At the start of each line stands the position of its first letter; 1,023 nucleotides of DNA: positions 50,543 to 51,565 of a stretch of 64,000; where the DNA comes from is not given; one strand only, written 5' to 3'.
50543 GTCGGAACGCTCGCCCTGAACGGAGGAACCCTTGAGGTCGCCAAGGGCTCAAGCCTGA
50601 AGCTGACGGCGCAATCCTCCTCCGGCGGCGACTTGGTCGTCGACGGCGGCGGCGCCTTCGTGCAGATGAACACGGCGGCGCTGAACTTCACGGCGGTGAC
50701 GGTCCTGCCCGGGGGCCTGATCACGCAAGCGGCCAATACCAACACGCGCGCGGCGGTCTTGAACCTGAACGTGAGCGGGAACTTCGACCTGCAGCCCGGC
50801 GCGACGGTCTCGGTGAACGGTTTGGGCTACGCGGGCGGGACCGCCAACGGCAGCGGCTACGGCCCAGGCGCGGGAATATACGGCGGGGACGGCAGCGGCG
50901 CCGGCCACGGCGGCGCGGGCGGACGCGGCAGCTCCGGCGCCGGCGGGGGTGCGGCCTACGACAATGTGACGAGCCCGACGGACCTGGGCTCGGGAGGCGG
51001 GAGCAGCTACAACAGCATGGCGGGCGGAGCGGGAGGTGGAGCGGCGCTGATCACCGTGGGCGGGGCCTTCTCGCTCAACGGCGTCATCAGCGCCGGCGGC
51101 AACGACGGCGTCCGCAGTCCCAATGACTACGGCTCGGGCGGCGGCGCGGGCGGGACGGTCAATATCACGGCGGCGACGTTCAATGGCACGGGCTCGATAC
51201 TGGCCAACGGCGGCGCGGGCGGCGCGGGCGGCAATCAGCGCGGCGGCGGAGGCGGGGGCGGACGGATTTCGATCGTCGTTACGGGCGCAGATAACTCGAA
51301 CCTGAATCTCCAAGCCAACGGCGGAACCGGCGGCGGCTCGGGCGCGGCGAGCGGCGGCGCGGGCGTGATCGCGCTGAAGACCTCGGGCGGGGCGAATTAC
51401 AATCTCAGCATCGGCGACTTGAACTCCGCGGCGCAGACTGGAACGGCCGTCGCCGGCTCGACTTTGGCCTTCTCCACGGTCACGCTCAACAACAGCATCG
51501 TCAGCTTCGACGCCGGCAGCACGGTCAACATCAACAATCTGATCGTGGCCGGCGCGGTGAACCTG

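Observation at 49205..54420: Giant secreted protein opens with five ~1.05-kb near-identical tandem repeats encoding Gly-rich beta-helix-like units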

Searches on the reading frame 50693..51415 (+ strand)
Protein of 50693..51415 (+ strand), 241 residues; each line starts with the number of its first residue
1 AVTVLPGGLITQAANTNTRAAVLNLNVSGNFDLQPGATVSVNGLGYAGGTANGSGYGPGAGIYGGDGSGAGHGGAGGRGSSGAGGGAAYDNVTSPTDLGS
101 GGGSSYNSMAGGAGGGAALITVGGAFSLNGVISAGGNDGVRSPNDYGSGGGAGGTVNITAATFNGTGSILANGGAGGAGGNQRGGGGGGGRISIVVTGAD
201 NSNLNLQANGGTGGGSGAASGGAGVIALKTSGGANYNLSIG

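Call 27: predict_structure(alignment_id=A1)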
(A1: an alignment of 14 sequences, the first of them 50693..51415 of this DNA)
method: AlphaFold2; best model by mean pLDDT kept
length: 241 residues; sequences in the alignment: 14
mean_pLDDT: 73.8   pTM: 0.80
mean pLDDT of the five models: 73.8, 70.1, 66.7, 66.4, 62.9
residues with pLDDT >= 90: 48; 70-90: 97; 50-70: 76; < 50: 20
segments of 3 or more residues with pLDDT < 50: 64-66, 79-84, 86-88, 207-212
pLDDT, mean of each block of 10 residues (from residue 1): 95 69 90 95 81 59 54 51 46 74 75 89 91 90 77 88 84 81 75 77 50 56 69 55 46
secondary structure, 60 per line:
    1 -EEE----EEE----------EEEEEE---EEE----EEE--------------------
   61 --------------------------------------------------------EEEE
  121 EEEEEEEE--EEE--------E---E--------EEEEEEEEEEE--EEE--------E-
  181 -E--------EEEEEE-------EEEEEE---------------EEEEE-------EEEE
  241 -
elements in order: E2-4 E9-11 E22-27 E31-33 E38-40 E117-128 E131-133 E155-165 E168-170 E191-196 E204-209 E225-229 E237-240

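Call 29: search_protein_representatives(alignment_id=A1)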
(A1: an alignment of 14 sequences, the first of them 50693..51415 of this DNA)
Query: 14 sequences, 230 profile positions. Proteins with E-value up to 0.001 (for the whole library): 14927; up to 1e-10: 9683; up to 1e-30: 4682. The best 150 are listed.
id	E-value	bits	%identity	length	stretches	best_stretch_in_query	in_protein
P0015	0.0e+00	1646.0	-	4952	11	2-226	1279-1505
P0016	0.0e+00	1209.1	-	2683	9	4-224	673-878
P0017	0.0e+00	1085.2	-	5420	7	1-227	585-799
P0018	0.0e+00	1075.7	-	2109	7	23-225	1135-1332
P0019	0.0e+00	1072.6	-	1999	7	22-226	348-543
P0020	0.0e+00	1026.3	-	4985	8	2-227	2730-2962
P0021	0.0e+00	1023.1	-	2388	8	16-225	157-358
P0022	0.0e+00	1002.9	-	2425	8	15-224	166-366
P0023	2.8e-293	982.4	-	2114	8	5-224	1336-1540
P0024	3.8e-291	975.4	-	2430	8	21-226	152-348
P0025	7.4e-291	974.5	-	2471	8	20-225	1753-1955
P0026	5.5e-288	965.1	-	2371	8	6-227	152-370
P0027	2.7e-280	939.9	-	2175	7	22-225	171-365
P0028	7.0e-278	932.0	-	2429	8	23-226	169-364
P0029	2.8e-276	926.8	-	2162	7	21-227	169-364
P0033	7.8e-263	882.8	-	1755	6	2-226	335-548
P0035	2.3e-262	881.2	-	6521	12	6-227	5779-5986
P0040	1.9e-254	855.3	-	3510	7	19-226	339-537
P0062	3.1e-232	782.6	-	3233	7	11-227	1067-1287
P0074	5.6e-225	758.9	-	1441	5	1-227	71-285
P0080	3.3e-221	746.6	-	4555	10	85-225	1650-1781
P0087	4.4e-213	720.0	-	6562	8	29-223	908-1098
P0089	6.2e-211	713.0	-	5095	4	1-227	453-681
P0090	9.4e-211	712.4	-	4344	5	2-229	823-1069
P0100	1.2e-205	695.6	-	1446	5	20-224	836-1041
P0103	5.1e-205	693.6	-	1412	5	3-224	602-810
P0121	9.8e-197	666.5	-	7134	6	1-227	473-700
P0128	2.9e-195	661.7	-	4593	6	2-226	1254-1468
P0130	5.5e-195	660.8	-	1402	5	21-221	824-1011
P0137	1.1e-190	646.7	-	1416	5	18-224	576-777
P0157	3.0e-180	612.6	-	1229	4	2-220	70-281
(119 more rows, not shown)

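Call 30: search_protein_families(library=pfam, proteins=[P0074, P0157, P0103, P0130, P0100, P0137], max_evalue=0.01)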
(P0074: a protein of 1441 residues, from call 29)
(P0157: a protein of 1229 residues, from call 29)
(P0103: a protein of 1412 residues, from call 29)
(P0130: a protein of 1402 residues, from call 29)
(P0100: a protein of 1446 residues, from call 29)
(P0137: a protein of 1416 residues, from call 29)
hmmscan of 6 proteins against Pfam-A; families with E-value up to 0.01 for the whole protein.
P0074 (1441 aa): 2 families
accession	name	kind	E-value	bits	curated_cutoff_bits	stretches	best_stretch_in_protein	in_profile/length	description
PF07679.22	I-set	-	1.9e-08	34.6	23.7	1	1300-1378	3-84/90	Immunoglobulin I-set domain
PF13927.12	Ig_3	-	2.3e-07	31.6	30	1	1299-1370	3-77/78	Immunoglobulin domain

P0157 (1229 aa): 4 families
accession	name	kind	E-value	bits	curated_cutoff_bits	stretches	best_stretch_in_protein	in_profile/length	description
PF07679.22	I-set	-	3e-05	24.4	23.7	1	1076-1159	3-87/90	Immunoglobulin I-set domain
PF13927.12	Ig_3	-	3.1e-05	24.8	30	1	1078-1142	6-72/78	Immunoglobulin domain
PF18886.6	DUF5649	-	0.003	18.3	25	1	315-369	4-52/68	Repeats of unknown function (DUF5649)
PF00404.24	Dockerin_1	-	0.0083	16.7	22.9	0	1165-1218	1-49/57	Dockerin type I domain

P0103 (1412 aa): 0 families

P0130 (1402 aa): 3 families
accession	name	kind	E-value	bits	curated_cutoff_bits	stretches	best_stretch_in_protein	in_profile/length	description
PF13927.12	Ig_3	-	3.4e-05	24.7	30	1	1264-1331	6-76/78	Immunoglobulin domain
PF13895.12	Ig_2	-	0.001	19.7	27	1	1262-1347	3-79/79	Immunoglobulin domain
PF07679.22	I-set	-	0.0012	19.3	23.7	1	1262-1336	3-80/90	Immunoglobulin I-set domain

P0100 (1446 aa): 2 families
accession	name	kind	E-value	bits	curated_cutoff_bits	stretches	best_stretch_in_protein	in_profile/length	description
PF13927.12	Ig_3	-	9.2e-06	26.5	30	1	1294-1362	4-73/78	Immunoglobulin domain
PF07679.22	I-set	-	0.0074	16.8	23.7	0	1294-1371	3-81/90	Immunoglobulin I-set domain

P0137 (1416 aa): 1 family
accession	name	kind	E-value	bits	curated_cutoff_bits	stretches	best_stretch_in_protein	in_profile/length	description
PF07679.22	I-set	-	0.0045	17.5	23.7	1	1268-1351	3-81/90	Immunoglobulin I-set domain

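Call 32: list_cluster_members(proteins=[P0015, P0016, P0017, P0018, P0019, P0020, P0035, P0074, P0121, P0157])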
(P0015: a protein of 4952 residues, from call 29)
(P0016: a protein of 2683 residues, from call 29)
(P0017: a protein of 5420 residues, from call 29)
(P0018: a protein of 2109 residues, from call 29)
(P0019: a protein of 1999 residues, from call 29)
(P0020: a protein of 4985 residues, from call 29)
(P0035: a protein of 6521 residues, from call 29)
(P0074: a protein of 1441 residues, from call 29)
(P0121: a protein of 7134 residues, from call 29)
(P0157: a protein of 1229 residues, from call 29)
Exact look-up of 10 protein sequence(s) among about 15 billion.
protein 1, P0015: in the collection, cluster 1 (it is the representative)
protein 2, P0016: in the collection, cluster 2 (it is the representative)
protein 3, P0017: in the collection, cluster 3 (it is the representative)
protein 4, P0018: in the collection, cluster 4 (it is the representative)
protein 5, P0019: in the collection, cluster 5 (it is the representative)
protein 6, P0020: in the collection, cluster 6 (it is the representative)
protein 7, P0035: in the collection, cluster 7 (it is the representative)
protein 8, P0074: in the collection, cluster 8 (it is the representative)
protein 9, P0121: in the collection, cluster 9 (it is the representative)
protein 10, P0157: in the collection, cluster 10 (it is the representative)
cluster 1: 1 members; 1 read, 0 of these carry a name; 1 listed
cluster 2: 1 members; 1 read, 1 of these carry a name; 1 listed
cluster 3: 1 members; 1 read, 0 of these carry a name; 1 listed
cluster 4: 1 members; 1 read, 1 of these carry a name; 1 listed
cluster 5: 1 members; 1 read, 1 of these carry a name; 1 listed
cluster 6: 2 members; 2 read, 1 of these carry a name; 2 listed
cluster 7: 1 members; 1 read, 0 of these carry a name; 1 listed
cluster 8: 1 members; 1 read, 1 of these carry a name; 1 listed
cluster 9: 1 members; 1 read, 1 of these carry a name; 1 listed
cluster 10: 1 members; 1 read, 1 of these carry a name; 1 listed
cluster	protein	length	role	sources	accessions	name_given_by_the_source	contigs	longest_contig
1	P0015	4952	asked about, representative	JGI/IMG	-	-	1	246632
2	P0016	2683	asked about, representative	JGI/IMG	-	hypothetical protein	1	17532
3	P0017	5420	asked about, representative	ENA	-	-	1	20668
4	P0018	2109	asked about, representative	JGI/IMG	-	hypothetical protein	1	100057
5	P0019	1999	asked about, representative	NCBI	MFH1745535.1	MAG: dockerin type I domain-containing protein [Planctomycetota bacterium]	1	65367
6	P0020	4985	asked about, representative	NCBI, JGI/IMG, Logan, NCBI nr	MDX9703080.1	MAG: CARDB domain-containing protein [Candidatus Auribacterota bacterium] | hypothetical protein | CARDB domain-containing protein [Candidatus Auribacterota bacterium]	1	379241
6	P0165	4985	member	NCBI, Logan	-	-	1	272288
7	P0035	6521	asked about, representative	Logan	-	-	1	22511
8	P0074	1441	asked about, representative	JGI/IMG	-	hypothetical protein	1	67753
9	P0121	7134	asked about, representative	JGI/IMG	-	alpha-tubulin suppressor-like RCC1 family protein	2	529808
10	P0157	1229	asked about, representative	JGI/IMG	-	hypothetical protein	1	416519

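Call 39: search_solved_structures(query=A1, max_evalue=10, show_alignments=3)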
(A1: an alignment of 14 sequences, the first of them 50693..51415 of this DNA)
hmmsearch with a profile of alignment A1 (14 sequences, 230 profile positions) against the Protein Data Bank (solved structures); distinct sequences matched with E-value up to 10: 1.
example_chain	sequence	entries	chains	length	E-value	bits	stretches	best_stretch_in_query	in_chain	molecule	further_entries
8a8o_A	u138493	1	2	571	0.39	13.4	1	104-160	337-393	Alpha-subunit of the PAPS reductase from Methanothermococcus thermolithotrophicus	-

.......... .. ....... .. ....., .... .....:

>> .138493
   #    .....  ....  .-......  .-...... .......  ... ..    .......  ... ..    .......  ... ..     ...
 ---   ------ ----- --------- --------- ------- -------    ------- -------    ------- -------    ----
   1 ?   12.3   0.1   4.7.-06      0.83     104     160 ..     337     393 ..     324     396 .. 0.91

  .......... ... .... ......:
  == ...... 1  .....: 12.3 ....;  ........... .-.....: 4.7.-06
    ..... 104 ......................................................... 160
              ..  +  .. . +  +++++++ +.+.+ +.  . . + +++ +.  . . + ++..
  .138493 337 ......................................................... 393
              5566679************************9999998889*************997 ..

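Call 40: find_homologous_proteins(query=A1, max_evalue=1e-10)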
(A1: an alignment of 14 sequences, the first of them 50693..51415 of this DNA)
Query A1 (14 sequences) (241 aa, profile of the alignment): 36 proteins with E <= 1e-10 among 8000 candidates.
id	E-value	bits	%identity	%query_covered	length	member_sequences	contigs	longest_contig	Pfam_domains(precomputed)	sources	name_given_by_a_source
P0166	4.1e-65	238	40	74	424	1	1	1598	-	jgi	jgi:hypothetical protein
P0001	4.1e-65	238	64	100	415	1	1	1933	-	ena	-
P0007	4.4e-57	211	36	93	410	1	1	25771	-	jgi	jgi:hypothetical protein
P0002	8.9e-54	200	58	64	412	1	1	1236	-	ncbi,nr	ncbi:MAG: hypothetical protein HZB91_13575, partial [Elusimicrobia bacterium]|nr:hypothetical protei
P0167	9.0e-54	200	37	80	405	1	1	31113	-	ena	-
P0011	6.5e-50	188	32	94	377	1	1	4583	-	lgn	-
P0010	5.5e-44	168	46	27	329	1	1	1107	-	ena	-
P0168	6.1e-39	152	48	17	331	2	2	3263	-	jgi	jgi:hypothetical protein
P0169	1.7e-38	150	44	99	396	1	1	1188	-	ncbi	ncbi:MAG: hypothetical protein AABZ01_04885, partial [Gemmatimonadota bacterium]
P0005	1.7e-34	137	46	68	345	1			-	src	-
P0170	8.3e-30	122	74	49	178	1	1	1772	-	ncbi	ncbi:MAG: hypothetical protein ACHQ51_16110, partial [Elusimicrobiota bacterium]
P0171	1.4e-29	121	45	36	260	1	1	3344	-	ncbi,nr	ncbi:hypothetical protein GQ473_03985, partial [archaeon]|nr:hypothetical protein [archaeon]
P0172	5.2e-28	116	32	73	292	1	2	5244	-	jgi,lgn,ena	-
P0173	1.3e-24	105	26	19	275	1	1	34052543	-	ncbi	ncbi:uncharacterized protein LOC144879455 [Branchiostoma floridae x Branchiostoma japonicum]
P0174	2.4e-22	98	69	5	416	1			-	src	-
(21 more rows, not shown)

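Call 71: search_protein_families(library=pfam, alignment_id=A4, max_evalue=0.001)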
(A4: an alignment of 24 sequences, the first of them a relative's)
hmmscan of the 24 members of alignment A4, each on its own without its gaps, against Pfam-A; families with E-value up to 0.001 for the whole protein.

A. member 1, P0016 (2683 aa): 1 family
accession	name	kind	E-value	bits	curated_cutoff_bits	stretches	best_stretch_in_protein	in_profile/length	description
PF13620.12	CarboxypepD_reg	-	5.5e-05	23.9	32.3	1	2532-2572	1-46/82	Carboxypeptidase regulatory-like domain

B. families by the number of members that match (of 24 scanned): 20 families
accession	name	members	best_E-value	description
PF00404.24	Dockerin_1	4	2.1e-08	Dockerin type I domain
PF13620.12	CarboxypepD_reg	4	1.1e-07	Carboxypeptidase regulatory-like domain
PF13927.12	Ig_3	3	1.2e-08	Immunoglobulin domain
PF07679.22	I-set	3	6.9e-08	Immunoglobulin I-set domain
PF13715.12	CarbopepD_reg_2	2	1.1e-05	CarboxypepD_reg-like domain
PF05345.18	He_PIG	1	7.3e-103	Putative Ig domain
PF17963.7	Big_9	1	5e-52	Bacterial Ig domain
PF18957.6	RibLong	1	5.8e-42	Long Rib domain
PF24908.1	Ig_SIBA-E_2nd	1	1.7e-30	Integrin beta-like protein A-E, second Ig-like domain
PF13229.12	Beta_helix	1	2.1e-17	Right handed beta helix region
PF24910.1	Ig_SIBA-E_3rd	1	6.7e-13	Integrin beta-like protein A-E, third Ig-like domain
PF16184.11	Cadherin_3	1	1.7e-10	Cadherin-like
PF05048.19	NosD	1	2.1e-10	Periplasmic copper-binding protein (NosD)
PF19077.6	Big_13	1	1.5e-08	Bacterial Ig-like domain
PF02480.22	Herpes_gE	1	4.2e-07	Alphaherpesvirus glycoprotein E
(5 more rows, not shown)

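Call 76: find_encoding_contigs(protein=P0089, flank=10000, max_places=3)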
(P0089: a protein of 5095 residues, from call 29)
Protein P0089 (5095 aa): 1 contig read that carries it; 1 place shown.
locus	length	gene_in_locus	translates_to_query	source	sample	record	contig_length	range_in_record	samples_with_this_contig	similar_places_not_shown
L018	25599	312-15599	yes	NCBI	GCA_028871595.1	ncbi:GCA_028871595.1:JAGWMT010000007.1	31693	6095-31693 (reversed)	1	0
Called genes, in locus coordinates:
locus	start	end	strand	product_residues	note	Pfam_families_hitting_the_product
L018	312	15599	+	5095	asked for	PF00041:fn3 (faint), PF17957:Big_7, PF20148:DUF6531 (faint), PF05593:RHS_repeat, PF25023:TEN_YD-shell (weak), PF05593:RHS_repeat, PF25023:TEN_YD-shell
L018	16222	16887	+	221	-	PF00581:Rhodanese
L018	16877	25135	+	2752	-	PF00041:fn3 (faint), PF19077:Big_13 (faint), PF13750:Big_3_3 (faint), PF08450:SGL (faint), PF25021:TEN_NHL (faint), PF01436:NHL (weak)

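Call 96: list_cluster_members(proteins=[P0089, P0090, P0022, P0025, P0033, P0040, P0062, P0087, P0128, P0080])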
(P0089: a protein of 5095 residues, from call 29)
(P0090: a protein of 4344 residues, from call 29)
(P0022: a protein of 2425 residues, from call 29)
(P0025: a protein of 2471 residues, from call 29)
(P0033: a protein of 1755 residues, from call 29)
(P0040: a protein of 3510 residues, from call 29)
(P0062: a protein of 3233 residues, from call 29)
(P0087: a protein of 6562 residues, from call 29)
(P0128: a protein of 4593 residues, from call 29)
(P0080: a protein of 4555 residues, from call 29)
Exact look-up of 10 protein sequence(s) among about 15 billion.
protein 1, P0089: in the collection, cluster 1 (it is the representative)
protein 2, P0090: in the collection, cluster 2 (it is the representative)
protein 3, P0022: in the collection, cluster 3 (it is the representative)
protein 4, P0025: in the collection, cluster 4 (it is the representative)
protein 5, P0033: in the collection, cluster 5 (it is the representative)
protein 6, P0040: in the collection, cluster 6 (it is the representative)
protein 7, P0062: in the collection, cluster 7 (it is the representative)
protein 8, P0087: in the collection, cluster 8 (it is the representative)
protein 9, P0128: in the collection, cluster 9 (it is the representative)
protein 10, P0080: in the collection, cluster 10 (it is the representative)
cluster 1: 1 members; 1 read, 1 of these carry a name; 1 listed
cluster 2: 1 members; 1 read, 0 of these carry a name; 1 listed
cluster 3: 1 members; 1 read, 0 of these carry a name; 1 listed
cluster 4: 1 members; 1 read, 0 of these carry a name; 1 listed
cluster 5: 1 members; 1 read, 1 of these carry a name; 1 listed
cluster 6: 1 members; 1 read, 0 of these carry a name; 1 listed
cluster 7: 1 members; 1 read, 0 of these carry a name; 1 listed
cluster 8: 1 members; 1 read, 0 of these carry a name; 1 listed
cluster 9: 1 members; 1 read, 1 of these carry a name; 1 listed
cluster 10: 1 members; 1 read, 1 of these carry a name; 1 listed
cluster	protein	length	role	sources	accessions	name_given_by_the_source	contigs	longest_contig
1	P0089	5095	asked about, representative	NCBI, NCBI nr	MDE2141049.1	MAG: hypothetical protein KGJ84_01385 [Elusimicrobia bacterium] | hypothetical protein [Elusimicrobiota bacterium]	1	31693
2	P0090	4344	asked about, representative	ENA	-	-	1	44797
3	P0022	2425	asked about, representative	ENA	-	-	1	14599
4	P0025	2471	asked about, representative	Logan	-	-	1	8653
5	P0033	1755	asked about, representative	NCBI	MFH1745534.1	MAG: immunoglobulin domain-containing protein [Planctomycetota bacterium]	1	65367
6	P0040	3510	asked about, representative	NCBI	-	-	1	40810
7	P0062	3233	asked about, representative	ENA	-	-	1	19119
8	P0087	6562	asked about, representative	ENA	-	-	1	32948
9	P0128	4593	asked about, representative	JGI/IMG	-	uncharacterized repeat protein (TIGR01451 family)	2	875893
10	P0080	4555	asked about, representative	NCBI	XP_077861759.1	uncharacterized protein LOC144342564 [Saccoglossus kowalevskii]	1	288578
